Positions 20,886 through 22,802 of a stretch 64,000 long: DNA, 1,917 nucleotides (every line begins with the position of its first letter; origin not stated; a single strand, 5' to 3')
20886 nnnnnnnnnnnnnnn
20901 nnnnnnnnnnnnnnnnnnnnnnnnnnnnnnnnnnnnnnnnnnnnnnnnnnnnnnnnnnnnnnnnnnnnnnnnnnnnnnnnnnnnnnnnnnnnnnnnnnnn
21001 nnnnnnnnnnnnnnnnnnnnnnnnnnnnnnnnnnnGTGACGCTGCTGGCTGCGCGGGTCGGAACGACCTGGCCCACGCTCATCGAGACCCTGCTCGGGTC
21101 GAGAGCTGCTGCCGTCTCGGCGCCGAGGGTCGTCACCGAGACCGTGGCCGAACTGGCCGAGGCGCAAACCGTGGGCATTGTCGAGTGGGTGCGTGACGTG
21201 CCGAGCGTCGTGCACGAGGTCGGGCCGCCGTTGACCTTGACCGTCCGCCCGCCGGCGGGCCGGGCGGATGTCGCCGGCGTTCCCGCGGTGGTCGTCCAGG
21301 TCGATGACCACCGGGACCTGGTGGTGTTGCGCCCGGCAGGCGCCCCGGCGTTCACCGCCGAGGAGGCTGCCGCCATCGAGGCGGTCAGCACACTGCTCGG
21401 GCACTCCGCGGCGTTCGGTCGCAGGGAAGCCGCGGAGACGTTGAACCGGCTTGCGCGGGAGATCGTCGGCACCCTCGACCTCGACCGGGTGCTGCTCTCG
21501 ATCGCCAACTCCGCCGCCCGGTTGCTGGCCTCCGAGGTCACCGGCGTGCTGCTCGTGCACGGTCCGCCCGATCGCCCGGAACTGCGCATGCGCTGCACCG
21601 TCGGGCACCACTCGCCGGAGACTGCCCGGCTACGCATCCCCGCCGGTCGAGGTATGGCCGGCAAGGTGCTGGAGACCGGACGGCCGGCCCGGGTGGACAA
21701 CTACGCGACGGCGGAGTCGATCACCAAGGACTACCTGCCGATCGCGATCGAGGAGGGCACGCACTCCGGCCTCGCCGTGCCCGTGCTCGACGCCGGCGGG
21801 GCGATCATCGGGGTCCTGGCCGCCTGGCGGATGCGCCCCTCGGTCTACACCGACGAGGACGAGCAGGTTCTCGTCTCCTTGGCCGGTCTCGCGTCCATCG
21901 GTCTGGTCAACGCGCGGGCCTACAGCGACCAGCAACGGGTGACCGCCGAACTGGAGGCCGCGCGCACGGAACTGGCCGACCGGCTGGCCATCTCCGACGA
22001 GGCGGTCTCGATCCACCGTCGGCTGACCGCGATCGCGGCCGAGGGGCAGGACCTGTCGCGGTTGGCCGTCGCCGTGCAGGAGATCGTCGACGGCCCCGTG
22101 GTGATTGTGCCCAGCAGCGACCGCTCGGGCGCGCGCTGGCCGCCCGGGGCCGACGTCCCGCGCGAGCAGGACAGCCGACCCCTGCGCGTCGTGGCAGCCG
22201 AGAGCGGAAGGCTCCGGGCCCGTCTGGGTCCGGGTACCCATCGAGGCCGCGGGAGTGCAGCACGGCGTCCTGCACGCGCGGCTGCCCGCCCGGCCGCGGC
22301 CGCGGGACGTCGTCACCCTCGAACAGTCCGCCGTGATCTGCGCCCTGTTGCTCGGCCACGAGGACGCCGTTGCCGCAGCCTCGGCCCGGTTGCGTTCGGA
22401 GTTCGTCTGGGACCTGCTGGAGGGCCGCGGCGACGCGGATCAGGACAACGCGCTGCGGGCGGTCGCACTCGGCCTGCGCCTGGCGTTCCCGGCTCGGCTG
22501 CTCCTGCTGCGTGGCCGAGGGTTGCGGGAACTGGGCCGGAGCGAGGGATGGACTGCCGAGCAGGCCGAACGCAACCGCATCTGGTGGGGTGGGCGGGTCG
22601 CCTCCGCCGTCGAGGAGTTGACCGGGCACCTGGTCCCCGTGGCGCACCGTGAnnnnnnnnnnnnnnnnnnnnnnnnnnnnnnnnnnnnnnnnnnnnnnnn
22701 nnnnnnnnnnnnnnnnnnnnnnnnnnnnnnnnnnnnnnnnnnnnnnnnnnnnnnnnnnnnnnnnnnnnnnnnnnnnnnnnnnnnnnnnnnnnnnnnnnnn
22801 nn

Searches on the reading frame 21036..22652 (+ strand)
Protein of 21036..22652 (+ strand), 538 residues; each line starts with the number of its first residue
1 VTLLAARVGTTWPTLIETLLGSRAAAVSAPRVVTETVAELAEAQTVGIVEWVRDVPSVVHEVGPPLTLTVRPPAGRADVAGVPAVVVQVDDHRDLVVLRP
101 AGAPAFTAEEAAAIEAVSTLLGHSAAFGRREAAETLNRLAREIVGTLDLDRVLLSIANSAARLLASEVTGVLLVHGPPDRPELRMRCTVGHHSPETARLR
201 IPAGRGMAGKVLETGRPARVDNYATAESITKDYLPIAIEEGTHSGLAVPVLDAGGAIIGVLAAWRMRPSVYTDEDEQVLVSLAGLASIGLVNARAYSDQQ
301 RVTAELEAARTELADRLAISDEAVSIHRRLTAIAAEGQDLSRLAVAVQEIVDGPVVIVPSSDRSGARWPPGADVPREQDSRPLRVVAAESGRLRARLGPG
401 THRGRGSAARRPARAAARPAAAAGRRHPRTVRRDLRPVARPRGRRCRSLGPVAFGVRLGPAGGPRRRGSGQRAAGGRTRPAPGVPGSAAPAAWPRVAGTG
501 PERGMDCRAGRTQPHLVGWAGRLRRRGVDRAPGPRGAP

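Call 21: search_protein_families(library=pfam, proteins=[window:21036-22652:+], max_evalue=0.0001)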
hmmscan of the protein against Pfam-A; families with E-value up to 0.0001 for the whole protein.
window:21036-22652:+ (538 aa): 2 families
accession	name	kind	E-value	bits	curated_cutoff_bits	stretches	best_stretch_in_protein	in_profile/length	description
PF13185.12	GAF_2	-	1e-15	58.6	28.6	1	147-290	2-135/136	GAF domain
PF01590.32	GAF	-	3.6e-15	57.1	22.4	1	134-289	4-132/133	GAF domain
